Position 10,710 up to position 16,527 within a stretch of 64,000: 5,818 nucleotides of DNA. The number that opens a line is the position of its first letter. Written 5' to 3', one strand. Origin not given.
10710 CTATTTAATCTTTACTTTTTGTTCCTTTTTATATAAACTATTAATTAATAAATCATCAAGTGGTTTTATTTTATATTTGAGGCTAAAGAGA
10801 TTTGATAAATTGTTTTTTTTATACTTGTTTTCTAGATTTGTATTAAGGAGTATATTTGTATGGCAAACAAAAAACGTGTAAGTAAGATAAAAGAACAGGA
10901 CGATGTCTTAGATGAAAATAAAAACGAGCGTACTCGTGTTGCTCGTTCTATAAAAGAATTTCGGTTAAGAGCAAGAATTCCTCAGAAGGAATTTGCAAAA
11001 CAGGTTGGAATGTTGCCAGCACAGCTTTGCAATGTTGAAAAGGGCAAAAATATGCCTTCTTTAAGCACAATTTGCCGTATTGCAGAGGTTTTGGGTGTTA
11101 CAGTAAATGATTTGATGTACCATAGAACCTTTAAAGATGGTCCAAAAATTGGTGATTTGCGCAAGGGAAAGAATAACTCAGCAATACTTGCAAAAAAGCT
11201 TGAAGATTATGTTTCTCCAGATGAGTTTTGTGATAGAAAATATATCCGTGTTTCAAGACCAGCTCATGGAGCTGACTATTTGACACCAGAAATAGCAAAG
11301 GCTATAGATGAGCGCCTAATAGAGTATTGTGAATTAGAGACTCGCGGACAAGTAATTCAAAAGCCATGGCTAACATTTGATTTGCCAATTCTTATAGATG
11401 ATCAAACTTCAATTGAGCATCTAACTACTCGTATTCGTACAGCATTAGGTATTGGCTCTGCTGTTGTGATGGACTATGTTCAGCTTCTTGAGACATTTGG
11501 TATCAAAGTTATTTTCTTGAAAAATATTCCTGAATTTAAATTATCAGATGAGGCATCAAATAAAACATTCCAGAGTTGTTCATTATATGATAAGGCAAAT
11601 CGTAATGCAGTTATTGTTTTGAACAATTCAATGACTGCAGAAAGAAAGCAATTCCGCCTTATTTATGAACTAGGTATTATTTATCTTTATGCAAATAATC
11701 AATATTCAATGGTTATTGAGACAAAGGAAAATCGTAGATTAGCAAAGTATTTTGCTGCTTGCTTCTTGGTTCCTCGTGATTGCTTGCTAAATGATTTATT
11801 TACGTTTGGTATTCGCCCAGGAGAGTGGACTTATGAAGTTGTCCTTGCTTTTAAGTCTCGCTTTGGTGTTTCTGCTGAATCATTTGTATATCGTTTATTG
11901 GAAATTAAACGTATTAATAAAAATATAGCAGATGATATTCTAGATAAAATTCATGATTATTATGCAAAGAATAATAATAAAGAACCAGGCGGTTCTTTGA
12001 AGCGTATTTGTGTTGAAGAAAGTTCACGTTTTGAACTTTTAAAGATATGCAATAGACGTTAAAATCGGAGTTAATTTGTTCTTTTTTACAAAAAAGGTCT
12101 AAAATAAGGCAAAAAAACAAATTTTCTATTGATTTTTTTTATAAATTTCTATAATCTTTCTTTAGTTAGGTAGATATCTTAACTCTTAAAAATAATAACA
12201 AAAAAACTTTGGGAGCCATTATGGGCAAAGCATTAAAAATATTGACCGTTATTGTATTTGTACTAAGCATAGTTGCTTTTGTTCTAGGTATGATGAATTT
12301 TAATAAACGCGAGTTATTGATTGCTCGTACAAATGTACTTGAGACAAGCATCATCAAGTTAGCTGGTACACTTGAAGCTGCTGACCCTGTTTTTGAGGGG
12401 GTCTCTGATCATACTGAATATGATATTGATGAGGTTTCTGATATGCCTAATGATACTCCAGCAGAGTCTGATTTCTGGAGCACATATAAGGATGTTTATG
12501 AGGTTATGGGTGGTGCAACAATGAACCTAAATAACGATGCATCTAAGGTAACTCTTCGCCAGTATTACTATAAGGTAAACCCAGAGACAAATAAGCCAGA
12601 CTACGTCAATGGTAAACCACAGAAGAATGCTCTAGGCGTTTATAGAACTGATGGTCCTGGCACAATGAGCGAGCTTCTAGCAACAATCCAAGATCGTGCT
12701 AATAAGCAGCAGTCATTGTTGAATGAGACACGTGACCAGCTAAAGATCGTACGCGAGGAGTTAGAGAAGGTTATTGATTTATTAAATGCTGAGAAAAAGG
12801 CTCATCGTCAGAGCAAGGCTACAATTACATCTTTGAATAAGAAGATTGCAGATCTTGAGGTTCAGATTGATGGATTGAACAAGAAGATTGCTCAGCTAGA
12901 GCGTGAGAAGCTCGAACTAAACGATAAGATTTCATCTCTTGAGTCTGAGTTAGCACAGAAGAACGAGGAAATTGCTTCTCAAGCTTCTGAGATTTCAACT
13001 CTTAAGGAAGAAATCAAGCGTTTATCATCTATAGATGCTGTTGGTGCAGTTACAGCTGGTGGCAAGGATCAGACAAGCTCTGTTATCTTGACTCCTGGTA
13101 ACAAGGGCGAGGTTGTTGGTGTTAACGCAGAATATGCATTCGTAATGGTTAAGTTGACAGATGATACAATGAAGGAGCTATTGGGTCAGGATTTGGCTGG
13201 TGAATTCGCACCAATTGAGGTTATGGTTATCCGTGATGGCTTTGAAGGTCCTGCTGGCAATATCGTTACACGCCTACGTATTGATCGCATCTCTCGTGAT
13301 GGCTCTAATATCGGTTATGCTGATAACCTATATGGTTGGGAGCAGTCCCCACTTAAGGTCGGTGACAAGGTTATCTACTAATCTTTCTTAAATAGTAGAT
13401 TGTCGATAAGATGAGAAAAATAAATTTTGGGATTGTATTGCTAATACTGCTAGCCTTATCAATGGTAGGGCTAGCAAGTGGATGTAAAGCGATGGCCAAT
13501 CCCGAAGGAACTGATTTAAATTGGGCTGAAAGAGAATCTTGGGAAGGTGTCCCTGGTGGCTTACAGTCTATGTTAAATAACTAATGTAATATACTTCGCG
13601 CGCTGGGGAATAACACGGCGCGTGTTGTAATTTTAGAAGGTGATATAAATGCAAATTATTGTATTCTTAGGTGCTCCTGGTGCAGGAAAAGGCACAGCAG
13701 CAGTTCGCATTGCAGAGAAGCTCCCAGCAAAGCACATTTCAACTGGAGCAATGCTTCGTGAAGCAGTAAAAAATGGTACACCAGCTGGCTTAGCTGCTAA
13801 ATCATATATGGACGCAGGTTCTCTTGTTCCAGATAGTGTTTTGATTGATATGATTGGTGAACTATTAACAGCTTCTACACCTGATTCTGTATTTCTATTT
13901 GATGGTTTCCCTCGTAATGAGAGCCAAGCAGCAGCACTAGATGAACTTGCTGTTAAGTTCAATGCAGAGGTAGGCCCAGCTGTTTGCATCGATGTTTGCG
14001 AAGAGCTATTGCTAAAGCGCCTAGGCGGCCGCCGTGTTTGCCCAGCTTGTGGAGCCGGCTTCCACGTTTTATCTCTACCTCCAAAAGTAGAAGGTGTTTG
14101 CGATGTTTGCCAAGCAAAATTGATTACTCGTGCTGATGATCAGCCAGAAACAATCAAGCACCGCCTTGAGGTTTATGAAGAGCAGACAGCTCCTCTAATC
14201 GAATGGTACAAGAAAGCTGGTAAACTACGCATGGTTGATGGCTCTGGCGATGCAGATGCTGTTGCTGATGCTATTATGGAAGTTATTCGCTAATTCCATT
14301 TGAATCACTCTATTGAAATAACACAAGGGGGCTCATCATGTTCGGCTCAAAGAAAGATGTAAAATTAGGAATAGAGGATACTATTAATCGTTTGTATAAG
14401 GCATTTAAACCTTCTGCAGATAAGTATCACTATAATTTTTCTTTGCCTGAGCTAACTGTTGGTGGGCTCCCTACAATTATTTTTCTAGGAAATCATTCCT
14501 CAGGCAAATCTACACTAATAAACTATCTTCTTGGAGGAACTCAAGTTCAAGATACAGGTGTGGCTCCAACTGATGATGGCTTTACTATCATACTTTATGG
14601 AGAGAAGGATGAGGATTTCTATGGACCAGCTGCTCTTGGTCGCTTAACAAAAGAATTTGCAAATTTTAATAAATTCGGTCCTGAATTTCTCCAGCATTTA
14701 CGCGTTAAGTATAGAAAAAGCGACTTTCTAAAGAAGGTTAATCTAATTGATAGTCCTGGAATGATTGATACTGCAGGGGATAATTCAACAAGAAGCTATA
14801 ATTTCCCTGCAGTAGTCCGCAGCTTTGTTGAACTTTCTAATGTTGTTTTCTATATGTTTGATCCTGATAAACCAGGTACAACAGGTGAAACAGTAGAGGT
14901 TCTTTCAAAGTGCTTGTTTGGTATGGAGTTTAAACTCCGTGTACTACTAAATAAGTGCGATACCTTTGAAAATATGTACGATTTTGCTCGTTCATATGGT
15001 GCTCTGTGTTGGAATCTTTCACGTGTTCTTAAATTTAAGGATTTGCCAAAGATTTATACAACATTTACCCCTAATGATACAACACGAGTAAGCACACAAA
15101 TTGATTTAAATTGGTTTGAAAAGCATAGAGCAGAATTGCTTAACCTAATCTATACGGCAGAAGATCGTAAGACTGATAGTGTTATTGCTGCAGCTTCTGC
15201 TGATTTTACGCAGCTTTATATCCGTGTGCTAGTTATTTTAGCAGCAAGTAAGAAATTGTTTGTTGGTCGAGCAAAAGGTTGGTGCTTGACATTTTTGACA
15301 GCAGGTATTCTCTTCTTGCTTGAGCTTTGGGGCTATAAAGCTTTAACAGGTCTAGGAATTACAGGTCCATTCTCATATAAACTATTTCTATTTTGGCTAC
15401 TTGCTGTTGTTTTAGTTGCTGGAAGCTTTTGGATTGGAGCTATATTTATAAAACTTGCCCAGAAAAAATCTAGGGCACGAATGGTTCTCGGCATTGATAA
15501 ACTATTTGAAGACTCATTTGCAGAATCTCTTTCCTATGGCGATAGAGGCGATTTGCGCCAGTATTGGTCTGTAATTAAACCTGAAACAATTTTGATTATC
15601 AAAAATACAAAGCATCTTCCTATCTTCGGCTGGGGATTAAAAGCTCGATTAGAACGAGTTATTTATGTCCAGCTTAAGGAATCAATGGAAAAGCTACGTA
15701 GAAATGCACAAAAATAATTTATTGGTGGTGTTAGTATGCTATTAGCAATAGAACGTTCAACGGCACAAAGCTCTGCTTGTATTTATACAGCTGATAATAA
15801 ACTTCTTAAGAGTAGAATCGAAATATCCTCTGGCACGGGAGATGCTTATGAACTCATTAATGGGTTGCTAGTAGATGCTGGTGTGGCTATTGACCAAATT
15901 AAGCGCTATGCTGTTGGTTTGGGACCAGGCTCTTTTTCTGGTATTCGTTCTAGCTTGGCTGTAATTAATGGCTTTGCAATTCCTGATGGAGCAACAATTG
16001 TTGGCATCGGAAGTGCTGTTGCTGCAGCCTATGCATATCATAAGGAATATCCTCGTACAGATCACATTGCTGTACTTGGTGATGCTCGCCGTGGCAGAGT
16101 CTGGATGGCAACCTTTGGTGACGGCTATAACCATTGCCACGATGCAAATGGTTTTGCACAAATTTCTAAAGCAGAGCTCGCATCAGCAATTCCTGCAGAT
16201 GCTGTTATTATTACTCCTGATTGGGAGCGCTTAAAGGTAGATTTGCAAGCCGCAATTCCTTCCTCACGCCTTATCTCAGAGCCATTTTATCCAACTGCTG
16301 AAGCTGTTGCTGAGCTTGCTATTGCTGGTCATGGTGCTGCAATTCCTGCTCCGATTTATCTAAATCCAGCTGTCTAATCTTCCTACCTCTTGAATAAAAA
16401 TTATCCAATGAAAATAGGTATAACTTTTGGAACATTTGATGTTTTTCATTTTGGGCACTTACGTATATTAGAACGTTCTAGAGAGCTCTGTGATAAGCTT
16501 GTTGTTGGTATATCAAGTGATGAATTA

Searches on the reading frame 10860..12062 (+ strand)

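Call 72: search_protein_families(library=pfam, proteins=[window:10860-12062:+], max_evalue=0.001)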
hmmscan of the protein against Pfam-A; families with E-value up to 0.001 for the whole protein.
window:10860-12062:+ (400 aa): 4 families
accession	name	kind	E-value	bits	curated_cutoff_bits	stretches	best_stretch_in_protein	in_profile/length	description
PF06114.19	Peptidase_M78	-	1.6e-12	47.8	22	1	211-346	2-122/123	IrrE N-terminal-like domain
PF01381.28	HTH_3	-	1.1e-09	38.6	23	1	31-85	1-55/55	Helix-turn-helix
PF13560.12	HTH_31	-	5.4e-07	30.3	27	1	28-83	3-59/64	Helix-turn-helix domain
PF13443.12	HTH_26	-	8.6e-05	23.1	22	1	32-88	3-60/63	Cro/C1-type HTH DNA-binding domain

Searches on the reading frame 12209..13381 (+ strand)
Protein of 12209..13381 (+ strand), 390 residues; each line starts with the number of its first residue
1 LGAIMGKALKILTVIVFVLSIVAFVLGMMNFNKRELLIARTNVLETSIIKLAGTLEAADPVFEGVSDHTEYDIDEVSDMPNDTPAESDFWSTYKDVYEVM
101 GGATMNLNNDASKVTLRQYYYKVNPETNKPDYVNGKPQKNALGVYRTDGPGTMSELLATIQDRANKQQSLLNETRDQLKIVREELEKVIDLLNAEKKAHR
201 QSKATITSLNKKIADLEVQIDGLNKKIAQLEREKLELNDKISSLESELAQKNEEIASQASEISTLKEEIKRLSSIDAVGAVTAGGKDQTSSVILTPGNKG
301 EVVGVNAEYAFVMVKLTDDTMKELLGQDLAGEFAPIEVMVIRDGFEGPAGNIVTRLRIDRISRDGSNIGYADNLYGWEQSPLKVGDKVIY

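Call 73: search_protein_families(library=pfam, proteins=[window:12209-13381:+], max_evalue=0.001)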
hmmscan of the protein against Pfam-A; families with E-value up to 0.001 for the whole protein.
window:12209-13381:+ (390 aa): 4 families
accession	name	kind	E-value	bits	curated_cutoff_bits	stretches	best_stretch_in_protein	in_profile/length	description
PF06810.17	Phage_scaffold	-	2e-05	25.1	35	1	180-263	11-94/170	Phage capsid assembly scaffolding protein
PF08614.16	ATG16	-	3.6e-05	24.5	33.7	0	141-235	71-161/200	Autophagy protein 16 (ATG16)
PF04645.17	DUF603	-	0.00047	20.4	22.6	0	190-278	94-175/181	Protein of unknown function, DUF603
PF12329.13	TMF_DNA_bd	-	0.0006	20.2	35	1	198-240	27-69/74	TATA element modulatory factor 1 DNA binding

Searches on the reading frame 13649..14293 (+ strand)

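Call 73: search_protein_families(library=pfam, proteins=[window:13649-14293:+], max_evalue=0.001)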
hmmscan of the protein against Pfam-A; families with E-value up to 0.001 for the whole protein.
window:13649-14293:+ (214 aa): 4 families
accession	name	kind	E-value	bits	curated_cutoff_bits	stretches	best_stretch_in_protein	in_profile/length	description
PF00406.28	ADK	-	2.2e-46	158.2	26.8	1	7-191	2-150/151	Adenylate kinase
PF13207.12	AAA_17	-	7.3e-23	81.8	27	1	7-127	1-121/136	AAA domain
PF05191.20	ADK_lid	-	4.5e-17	62.1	26.6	1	128-163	1-36/36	Adenylate kinase, active site lid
PF13671.12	AAA_33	-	8e-07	29.9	27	1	4-128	2-118/143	AAA domain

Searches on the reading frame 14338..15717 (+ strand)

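Call 73: search_protein_families(library=pfam, proteins=[window:14338-15717:+], max_evalue=0.001)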
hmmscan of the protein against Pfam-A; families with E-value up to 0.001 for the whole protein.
window:14338-15717:+ (459 aa): 2 families
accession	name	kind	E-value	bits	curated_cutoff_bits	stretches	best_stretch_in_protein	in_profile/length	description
PF00350.29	Dynamin_N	-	3.2e-10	40.7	27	1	47-184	1-146/168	Dynamin family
PF01926.29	MMR_HSR1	-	1.7e-05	25.3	21.9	1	47-179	2-87/113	50S ribosome-binding GTPase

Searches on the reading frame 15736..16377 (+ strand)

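Call 73: search_protein_families(library=pfam, proteins=[window:15736-16377:+], max_evalue=0.001)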
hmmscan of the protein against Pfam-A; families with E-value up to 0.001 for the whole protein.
window:15736-16377:+ (213 aa): 1 family
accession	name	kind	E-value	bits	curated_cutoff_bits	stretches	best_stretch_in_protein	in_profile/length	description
PF00814.31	TsaD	-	6.1e-10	39.7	24.8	1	39-144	35-143/264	tRNA N6-adenosine threonylcarbamoyltransferase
